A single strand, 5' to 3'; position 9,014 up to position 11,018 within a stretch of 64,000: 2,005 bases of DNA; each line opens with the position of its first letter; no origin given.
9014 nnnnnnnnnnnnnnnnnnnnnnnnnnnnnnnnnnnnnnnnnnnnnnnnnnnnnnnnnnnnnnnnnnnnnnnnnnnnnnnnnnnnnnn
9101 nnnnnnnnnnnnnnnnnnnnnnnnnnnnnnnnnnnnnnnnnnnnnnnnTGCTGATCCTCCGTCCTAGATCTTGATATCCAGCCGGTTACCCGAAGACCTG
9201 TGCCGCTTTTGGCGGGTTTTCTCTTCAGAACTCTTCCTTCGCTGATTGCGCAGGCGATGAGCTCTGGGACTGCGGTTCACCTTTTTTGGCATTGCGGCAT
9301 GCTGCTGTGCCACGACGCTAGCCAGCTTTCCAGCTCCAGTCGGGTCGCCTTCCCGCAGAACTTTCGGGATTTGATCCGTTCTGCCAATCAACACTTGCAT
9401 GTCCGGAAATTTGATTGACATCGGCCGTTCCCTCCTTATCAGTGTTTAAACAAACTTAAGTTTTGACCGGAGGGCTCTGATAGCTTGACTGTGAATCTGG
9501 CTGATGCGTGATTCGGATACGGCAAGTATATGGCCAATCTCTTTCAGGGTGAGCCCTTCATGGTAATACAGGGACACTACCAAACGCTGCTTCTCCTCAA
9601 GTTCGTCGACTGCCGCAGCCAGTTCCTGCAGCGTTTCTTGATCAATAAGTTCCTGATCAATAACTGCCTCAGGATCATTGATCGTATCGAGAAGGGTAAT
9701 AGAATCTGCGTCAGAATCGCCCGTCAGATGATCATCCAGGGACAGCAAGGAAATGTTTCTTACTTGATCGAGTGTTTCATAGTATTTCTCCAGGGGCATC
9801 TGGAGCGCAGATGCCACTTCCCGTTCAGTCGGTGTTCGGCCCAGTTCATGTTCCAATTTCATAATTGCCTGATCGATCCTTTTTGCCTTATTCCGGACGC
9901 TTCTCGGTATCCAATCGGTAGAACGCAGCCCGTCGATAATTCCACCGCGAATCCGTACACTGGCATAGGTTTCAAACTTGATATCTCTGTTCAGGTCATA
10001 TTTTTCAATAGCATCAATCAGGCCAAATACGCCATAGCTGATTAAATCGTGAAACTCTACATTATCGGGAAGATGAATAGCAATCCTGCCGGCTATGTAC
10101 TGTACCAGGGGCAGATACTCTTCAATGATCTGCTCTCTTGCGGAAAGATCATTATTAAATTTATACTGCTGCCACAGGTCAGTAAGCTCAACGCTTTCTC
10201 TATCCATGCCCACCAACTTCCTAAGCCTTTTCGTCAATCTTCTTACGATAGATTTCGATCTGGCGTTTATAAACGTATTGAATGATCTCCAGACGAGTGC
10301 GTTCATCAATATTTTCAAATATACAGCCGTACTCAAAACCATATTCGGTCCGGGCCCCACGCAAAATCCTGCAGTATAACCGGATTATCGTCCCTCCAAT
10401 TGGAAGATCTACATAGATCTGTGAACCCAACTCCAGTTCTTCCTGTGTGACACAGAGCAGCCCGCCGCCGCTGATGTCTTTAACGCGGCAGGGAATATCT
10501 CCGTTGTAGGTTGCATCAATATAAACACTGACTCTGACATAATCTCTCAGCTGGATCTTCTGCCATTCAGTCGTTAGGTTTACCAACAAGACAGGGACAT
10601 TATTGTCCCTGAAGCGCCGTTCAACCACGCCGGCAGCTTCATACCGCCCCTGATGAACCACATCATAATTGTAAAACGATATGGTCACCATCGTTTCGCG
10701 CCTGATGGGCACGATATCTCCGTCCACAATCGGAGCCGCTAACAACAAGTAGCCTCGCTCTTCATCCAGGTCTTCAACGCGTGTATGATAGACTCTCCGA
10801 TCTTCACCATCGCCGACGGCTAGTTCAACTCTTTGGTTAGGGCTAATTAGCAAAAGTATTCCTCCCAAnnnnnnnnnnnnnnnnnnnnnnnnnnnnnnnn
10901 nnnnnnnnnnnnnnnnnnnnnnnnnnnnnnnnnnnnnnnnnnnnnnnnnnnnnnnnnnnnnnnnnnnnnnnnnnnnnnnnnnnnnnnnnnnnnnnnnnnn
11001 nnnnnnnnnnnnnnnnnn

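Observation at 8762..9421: Two uncharacterised small ORFs translationally coupled to the end of the sigD operon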

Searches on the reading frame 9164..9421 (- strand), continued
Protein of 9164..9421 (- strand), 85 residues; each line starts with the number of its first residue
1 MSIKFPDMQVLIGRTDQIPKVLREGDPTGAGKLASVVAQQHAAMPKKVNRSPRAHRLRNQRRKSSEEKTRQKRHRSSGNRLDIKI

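Call 61: search_protein_families(library=pfam, alignment_id=A7, max_evalue=1)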
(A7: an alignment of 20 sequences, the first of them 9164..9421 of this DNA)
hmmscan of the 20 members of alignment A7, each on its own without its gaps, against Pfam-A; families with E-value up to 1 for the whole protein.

A. member 1, window:9164-9421:- (85 aa): 0 families

B. families by the number of members that match (of 20 scanned): 11 families
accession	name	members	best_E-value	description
PF12300.13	RhlB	1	0.03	ATP-dependent RNA helicase RhlB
PF21119.3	RYDR_Jsol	1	0.091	Ryanodine receptor junctional solenoid repeat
PF20711.2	DUF6825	1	0.11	Family of unknown function (DUF6825)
PF19353.4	DUF5930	1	0.12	Family of unknown function (DUF5930)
PF20524.3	DUF6739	1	0.13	Family of unknown function (DUF6739)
PF19056.6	WD40_2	1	0.15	WD40 repeated domain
PF12590.13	Acyl-thio_N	1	0.17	Acyl-ATP thioesterase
PF21745.2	PMI1_PMIR1-2_C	1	0.18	PMI1/PMIR1-2, C-terminal domain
PF06215.16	ISAV_HA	1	0.23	Infectious salmon anaemia virus haemagglutinin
PF07565.18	Band_3_cyto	1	0.24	Band 3 cytoplasmic domain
PF15917.11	Piezo_TM25-28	1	0.29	Piezo TM25-28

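Call 66: search_protein_families(library=pfam, proteins=[L039:4333-4794:+, L040:4324-4878:+, L003:5281-5724:+], max_evalue=0.01)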
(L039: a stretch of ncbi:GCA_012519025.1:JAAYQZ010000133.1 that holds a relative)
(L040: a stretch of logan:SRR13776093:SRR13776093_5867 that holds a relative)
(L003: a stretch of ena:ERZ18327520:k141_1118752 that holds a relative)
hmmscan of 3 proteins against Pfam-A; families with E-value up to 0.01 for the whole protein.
L039:4333-4794:+ (153 aa): 6 families
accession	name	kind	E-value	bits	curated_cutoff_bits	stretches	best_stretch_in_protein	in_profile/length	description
PF19610.4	DUF6115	-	3.6e-11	44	27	1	43-149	32-133/134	Family of unknown function (DUF6115)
PF10975.14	DUF2802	-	2.1e-06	28.3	33.5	1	92-150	9-67/68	Protein of unknown function (DUF2802)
PF01022.26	HTH_5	-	0.0013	19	22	0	115-143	4-32/47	Bacterial regulatory protein, arsR family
PF13384.12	HTH_23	-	0.003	17.8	24.6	0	119-139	10-30/50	Homeodomain-like domain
PF17469.8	GP68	-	0.0051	17.4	25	0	118-144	19-45/76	Gp68-like predicted RNA polymerase component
PF10078.15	DUF2316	-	0.0077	16.9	26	0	121-151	18-48/89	Uncharacterized protein conserved in bacteria (DUF2316)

L040:4324-4878:+ (184 aa): 2 families
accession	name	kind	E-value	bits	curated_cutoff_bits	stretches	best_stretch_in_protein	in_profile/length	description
PF19610.4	DUF6115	-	6.3e-08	33.5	27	1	52-179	32-133/134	Family of unknown function (DUF6115)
PF10975.14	DUF2802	-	1.1e-06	29.1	33.5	1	129-181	19-68/68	Protein of unknown function (DUF2802)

L003:5281-5724:+ (147 aa): 7 families
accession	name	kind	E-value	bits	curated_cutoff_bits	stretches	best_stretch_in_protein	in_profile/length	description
PF19610.4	DUF6115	-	8.4e-09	36.4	27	1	42-140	36-133/134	Family of unknown function (DUF6115)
PF12998.12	ING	-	0.00053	21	23.9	1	46-114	6-74/102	Inhibitor of growth proteins N-terminal histone-binding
PF13949.11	ALIX_LYPXL_bnd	-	0.0022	17.7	30.8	1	44-108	188-251/295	ALIX V-shaped domain binding to HIV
PF03954.19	Lectin_N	-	0.003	17.9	28.3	1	5-88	38-116/140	Hepatic lectin, N-terminal domain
PF15928.10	DUF4746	-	0.0045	16.9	27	1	30-111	14-93/297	Domain of unknown function (DUF4746)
PF10975.14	DUF2802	-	0.0048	17.5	33.5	0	82-141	7-67/68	Protein of unknown function (DUF2802)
PF06295.17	ZapG-like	-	0.0088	16.5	33.5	0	8-105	2-100/123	Z-ring associated protein G-like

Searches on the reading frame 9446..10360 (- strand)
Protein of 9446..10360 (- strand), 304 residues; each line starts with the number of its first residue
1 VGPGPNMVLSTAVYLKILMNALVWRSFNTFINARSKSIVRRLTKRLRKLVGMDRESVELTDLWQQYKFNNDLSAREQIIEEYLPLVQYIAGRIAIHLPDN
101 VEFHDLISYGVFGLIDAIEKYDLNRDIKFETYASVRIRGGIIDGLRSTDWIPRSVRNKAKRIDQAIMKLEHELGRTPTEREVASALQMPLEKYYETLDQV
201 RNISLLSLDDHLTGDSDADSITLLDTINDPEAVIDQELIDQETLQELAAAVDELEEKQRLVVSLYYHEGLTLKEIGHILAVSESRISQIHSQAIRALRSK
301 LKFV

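Call 3: search_protein_families(library=pfam, proteins=[window:9446-10360:-], max_evalue=1)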
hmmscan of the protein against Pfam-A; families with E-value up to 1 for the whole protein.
window:9446-10360:- (304 aa): 12 families
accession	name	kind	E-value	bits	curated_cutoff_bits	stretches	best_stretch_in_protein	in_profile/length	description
PF04545.22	Sigma70_r4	-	3.3e-17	62.2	24.1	1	250-298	1-49/50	Sigma-70, region 4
PF04542.20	Sigma70_r2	-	1.6e-15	57.1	24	1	78-150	1-70/71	Sigma-70 region 2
PF04539.22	Sigma70_r3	-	5.2e-15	55.8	25.3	1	159-232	3-76/78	Sigma-70 region 3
PF08281.18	Sigma70_r4_2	-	1.9e-07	31.1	25.7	1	245-297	2-54/54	Sigma-70, region 4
PF07638.17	Sigma70_ECF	-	0.0037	17.6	21.1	1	240-288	122-170/185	ECF sigma factor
PF04297.20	UPF0122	-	0.0086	16.7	22.7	1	254-289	18-53/101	Putative helix-turn-helix protein, YlxM / p13 like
PF13613.12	HTH_Tnp_4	-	0.0099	15.9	27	1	258-302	8-52/53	Helix-turn-helix of DDE superfamily endonuclease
PF13518.12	HTH_28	-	0.016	15.7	25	1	258-289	1-32/52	Helix-turn-helix domain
PF13384.12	HTH_23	-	0.04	14.2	24.6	1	255-291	3-39/50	Homeodomain-like domain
PF14420.11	Clr5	-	0.049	14.2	22.3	1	252-280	3-31/54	Clr5 domain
PF23833.1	DUF7203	-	0.16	12.6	27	1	7-74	18-85/109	Family of unknown function (DUF7203)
PF18780.6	HNH_repeat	-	0.64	10.9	26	1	166-183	10-27/54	Homing endonuclease associated repeat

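Call 4: search_protein_families(library=ncbifam, proteins=[window:9446-10360:-], max_evalue=1)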
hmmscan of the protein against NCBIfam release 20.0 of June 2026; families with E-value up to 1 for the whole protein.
window:9446-10360:- (304 aa): 112 families (the best 25 are shown)
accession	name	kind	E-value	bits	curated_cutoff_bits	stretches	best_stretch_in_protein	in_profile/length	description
NF004935.0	PRK06288.1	equivalog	4.2e-95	318.4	343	1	54-302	14-263/270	RNA polymerase sigma factor WhiG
NF005809.0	PRK07670.1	equivalog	3.9e-80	269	326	1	57-302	7-251/255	FliA/WhiG family RNA polymerase sigma factor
TIGR02479.1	FliA_WhiG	subfamily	4.3e-80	268.7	189.6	1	78-302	1-224/224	FliA/WhiG family RNA polymerase sigma factor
NF005413.0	PRK06986.1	subfamily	3.1e-73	246.6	201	1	66-302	7-237/241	RNA polymerase sigma factor FliA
NF004572.0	PRK05911.1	equivalog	2.5e-58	197.5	378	1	56-301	6-253/257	RNA polymerase sigma factor sigma-28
TIGR02980.1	SigBFG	subfamily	1.1e-39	136.5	234.35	1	73-301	3-226/227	SigB/SigF/SigG family RNA polymerase sigma factor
NF009091.0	PRK12427.1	equivalog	3.7e-37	128.2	339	1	77-299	19-229/233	FliA/WhiG family RNA polymerase sigma factor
NF005644.0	PRK07408.1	subfamily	1.3e-34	120.1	261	1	57-301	11-253/258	RNA polymerase sigma factor SigF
TIGR02937.1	sigma70-ECF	superfamily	1.4e-32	112.6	42.9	1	73-301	1-165/165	sigma-70 family RNA polymerase sigma factor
TIGR02997.1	Sig70-cyanoRpoD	subfamily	6.4e-31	107.7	384.5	1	62-298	63-298/298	RNA polymerase sigma factor, RpoD/SigA family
TIGR02885.1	spore_sigF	equivalog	9.7e-31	107.4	321.45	1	69-301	7-231/231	RNA polymerase sporulation sigma factor SigF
NF004052.0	PRK05572.1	subfamily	1.1e-29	103.7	311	1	62-302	22-251/252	SigF/SigG family RNA polymerase sporulation sigma factor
TIGR02941.1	Sigma_B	equivalog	2.2e-29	102.7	315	1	59-299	15-251/255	RNA polymerase sigma factor SigB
NF006071.0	PRK08215.1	equivalog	1.8e-27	96.6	372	1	58-301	23-257/258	RNA polymerase sporulation sigma factor SigG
NF005514.0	PRK07122.1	subfamily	1.5e-26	93.1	372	1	73-301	40-263/264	RNA polymerase sigma factor SigF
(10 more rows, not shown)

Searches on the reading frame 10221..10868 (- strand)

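Call 3: search_protein_families(library=pfam, proteins=[window:10221-10868:-], max_evalue=1)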
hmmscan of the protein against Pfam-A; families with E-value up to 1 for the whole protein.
window:10221-10868:- (215 aa): 2 families
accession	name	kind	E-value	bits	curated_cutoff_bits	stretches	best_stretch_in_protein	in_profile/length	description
PF07238.19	PilZ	-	3.2e-14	53.5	22.5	1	106-200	1-101/102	PilZ domain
PF12945.12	PilZNR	-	1.6e-13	51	23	1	10-96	2-82/85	Flagellar protein YcgR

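Call 4: search_protein_families(library=ncbifam, proteins=[window:10221-10868:-], max_evalue=1)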
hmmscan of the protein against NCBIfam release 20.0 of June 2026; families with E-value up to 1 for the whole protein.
window:10221-10868:- (215 aa): 1 family
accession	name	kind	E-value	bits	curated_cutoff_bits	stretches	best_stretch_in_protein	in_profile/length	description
TIGR02266.1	gmx_TIGR02266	paralog_domain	0.0039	17.3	68.7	1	121-199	13-95/96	TIGR02266 family protein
